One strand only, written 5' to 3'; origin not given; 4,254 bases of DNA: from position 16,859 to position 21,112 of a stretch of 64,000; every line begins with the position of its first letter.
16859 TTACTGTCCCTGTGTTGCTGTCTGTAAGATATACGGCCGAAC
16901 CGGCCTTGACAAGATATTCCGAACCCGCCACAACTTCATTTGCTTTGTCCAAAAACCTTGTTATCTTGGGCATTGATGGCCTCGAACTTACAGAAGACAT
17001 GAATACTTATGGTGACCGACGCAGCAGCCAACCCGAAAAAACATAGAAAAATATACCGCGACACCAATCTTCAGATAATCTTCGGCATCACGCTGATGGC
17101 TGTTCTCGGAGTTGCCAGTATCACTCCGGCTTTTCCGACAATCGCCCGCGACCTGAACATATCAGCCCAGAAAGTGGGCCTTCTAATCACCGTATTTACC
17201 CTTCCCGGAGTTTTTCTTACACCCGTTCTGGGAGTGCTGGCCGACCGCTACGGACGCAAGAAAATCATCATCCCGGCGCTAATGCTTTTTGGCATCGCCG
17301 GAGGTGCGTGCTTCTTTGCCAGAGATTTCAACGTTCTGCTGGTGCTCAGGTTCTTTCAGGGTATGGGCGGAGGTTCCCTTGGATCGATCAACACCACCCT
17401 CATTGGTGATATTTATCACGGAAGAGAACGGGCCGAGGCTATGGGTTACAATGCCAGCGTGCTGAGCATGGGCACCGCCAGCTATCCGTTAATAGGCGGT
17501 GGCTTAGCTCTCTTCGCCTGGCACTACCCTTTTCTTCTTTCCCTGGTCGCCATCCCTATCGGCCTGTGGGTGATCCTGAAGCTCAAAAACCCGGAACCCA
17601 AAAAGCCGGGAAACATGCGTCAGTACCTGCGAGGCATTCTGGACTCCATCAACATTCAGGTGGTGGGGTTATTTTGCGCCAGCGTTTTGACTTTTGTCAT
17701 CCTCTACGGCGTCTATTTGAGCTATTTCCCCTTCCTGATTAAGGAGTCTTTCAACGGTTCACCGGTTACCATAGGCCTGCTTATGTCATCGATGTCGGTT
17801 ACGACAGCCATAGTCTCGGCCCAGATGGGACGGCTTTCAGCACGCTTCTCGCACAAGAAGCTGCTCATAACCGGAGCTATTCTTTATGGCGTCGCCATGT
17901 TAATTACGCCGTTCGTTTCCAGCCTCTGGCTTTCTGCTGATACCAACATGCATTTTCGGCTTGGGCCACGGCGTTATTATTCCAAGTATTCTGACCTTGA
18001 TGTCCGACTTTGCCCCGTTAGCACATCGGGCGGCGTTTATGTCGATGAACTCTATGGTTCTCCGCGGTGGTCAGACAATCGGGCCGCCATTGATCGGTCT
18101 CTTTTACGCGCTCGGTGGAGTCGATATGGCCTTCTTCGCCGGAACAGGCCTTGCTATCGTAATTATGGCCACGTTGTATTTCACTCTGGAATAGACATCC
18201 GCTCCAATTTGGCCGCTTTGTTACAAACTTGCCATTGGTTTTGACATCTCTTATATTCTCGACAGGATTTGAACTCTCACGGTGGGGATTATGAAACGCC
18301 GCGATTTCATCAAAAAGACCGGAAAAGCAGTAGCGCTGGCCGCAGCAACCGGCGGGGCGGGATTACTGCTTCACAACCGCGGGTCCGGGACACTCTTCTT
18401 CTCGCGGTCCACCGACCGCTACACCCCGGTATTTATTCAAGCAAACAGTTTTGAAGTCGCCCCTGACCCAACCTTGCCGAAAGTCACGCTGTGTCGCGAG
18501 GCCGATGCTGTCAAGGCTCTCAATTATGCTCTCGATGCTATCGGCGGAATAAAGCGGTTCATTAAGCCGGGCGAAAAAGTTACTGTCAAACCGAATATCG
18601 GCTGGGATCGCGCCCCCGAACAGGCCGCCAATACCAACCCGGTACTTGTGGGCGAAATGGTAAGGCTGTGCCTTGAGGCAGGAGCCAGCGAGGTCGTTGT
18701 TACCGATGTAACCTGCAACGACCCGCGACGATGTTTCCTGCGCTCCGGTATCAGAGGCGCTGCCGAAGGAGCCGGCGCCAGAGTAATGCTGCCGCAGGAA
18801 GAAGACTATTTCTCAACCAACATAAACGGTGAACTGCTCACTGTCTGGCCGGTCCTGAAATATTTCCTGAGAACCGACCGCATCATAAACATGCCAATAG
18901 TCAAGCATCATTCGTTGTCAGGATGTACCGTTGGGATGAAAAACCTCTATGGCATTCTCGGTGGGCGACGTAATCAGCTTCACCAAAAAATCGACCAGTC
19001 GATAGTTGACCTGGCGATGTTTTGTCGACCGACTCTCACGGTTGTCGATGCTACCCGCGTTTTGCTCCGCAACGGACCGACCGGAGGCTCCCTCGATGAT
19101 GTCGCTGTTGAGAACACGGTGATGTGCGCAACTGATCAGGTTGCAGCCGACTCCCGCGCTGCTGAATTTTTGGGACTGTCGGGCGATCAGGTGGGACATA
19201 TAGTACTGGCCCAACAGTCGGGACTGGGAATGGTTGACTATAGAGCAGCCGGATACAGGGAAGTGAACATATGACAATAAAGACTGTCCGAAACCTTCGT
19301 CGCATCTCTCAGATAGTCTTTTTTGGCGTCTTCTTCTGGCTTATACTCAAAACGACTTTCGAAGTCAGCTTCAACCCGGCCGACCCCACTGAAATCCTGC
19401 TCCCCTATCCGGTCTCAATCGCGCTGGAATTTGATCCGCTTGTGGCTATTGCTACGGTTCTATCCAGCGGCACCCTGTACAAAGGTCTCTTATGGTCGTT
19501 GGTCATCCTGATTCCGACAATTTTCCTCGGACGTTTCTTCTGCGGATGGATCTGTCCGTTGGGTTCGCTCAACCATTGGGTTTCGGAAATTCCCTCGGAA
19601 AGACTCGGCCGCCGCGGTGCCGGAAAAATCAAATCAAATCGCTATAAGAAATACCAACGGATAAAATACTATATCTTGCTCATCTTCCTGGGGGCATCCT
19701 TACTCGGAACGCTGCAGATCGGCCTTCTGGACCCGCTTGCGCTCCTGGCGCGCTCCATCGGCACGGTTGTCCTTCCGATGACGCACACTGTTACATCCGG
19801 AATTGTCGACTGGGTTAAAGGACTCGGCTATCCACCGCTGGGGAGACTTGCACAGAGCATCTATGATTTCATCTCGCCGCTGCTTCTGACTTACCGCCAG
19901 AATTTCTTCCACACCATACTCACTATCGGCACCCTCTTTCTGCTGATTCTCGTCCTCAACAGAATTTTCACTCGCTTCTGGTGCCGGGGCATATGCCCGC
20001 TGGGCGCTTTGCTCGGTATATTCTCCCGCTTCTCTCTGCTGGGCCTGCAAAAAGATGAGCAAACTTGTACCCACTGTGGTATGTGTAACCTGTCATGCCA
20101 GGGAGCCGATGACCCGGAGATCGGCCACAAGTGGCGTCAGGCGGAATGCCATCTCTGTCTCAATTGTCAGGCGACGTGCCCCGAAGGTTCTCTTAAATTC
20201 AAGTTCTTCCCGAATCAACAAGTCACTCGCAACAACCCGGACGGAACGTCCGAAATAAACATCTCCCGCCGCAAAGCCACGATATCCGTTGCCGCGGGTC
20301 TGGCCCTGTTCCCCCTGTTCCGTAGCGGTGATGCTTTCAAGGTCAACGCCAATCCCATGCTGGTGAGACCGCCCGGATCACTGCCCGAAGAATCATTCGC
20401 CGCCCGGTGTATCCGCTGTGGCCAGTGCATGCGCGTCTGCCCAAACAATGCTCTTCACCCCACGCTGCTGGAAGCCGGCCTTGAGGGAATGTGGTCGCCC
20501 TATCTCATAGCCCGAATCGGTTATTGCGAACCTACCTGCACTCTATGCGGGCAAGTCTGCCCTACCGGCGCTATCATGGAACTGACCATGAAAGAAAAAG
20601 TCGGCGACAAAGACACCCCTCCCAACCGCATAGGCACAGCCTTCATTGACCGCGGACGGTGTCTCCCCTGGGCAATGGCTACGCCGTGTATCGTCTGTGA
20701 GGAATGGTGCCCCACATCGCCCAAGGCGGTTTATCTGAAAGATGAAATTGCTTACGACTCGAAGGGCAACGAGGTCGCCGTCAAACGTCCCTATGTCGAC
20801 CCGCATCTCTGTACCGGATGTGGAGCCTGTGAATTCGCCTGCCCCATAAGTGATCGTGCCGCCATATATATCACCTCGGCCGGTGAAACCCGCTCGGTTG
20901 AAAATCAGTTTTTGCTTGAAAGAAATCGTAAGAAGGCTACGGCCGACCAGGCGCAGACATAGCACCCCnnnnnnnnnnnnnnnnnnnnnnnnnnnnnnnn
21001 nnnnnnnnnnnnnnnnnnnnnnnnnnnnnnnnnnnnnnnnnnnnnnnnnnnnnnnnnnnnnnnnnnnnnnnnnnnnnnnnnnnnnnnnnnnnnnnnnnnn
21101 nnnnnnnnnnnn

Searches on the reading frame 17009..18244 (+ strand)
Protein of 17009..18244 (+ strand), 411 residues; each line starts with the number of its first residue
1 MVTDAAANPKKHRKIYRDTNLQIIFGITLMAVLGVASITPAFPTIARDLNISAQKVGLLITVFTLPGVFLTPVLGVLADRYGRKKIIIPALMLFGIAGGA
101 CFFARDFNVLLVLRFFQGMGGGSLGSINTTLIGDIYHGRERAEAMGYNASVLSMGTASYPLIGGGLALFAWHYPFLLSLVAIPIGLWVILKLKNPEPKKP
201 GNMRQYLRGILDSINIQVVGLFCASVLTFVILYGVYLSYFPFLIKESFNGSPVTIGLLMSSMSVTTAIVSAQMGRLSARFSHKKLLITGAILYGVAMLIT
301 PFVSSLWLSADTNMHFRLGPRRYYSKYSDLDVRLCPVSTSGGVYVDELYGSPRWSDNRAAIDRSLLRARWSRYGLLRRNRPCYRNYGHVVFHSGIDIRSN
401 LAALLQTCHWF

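Call 59: search_protein_families(library=pfam, proteins=[window:17009-18244:+], max_evalue=0.001)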
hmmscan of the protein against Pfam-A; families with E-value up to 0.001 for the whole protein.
window:17009-18244:+ (411 aa): 7 families
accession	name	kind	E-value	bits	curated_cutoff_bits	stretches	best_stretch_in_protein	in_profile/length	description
PF07690.21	MFS_1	-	2.5e-49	168.5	33.4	2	25-242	2-227/347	Major Facilitator Superfamily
PF05977.19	MFS_3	-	3.1e-13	49.5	27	1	20-309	11-310/524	Transmembrane secretion effector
PF00083.30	Sugar_tr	-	2.3e-10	40.4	22.3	1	54-196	46-193/452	Sugar (and other) transporter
PF12832.13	MFS_1_like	-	6.1e-10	39.1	25.2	1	36-309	16-304/373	MFS_1 like family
PF13347.12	MFS_2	-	3e-07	29.8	27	1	10-135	215-342/427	MFS/sugar transport protein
PF06609.19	TRI12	-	9.1e-05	21.5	23.2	1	37-262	62-281/599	Fungal trichothecene efflux pump (TRI12)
PF01306.25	LacY_symp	-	0.00016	21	24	0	38-120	26-108/413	LacY proton/sugar symporter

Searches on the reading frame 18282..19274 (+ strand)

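Call 59: search_protein_families(library=pfam, proteins=[window:18282-19274:+], max_evalue=0.001)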
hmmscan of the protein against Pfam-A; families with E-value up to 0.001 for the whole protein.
window:18282-19274:+ (330 aa): 1 family
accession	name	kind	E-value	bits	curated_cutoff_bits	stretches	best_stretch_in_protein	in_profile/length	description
PF04015.17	DUF362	-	4.8e-46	157.8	24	1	100-294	1-199/200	Domain of unknown function (DUF362)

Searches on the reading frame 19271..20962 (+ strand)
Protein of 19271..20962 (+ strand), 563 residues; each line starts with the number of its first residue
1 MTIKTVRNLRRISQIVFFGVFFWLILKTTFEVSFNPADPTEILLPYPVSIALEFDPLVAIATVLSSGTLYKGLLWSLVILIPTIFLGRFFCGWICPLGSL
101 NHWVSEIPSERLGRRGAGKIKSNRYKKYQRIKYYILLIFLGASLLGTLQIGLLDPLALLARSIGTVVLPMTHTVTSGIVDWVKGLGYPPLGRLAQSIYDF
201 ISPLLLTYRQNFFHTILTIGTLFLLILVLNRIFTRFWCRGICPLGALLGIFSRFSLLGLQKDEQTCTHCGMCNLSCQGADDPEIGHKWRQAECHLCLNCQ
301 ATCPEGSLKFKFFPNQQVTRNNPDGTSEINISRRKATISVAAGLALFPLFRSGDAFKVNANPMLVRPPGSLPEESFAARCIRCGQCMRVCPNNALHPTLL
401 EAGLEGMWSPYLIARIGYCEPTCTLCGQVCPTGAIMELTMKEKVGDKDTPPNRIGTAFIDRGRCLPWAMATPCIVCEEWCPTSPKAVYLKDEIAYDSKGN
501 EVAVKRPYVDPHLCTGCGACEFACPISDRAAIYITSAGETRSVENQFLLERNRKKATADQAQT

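Call 59: search_protein_families(library=pfam, proteins=[window:19271-20962:+], max_evalue=0.001)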
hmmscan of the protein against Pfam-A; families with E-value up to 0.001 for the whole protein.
window:19271-20962:+ (563 aa): 11 families
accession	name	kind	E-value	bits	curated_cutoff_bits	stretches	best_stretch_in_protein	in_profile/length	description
PF12801.12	Fer4_5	-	1.5e-16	60.5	22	2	72-114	5-47/48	4Fe-4S binding domain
PF00037.32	Fer4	-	2e-15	56.3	21.1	2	379-395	7-23/24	4Fe-4S binding domain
PF12838.12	Fer4_7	-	5.4e-15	56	27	2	379-434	1-52/52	4Fe-4S dicluster domain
PF13237.11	Fer4_10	-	3.2e-13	49.8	25.5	3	507-537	2-31/53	4Fe-4S dicluster domain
PF13187.11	Fer4_9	-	5.1e-11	42.9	27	2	293-394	2-51/52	4Fe-4S dicluster domain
PF12837.12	Fer4_6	-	5.9e-11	42.2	25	2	507-525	2-20/24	4Fe-4S binding domain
PF13484.11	Fer4_16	-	8.7e-11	42.9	30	0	379-398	1-20/66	4Fe-4S double cluster binding domain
PF14697.11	Fer4_21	-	6.9e-08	32.9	35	0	378-435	6-57/59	4Fe-4S dicluster domain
PF13183.11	Fer4_8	-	1e-05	26.4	27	0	473-525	8-65/68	4Fe-4S dicluster domain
PF12797.12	Fer4_2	-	3.4e-05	24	24.5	1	506-525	2-21/22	4Fe-4S binding domain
PF13534.11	Fer4_17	-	0.00032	21.6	22.2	0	375-393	41-59/61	4Fe-4S dicluster domain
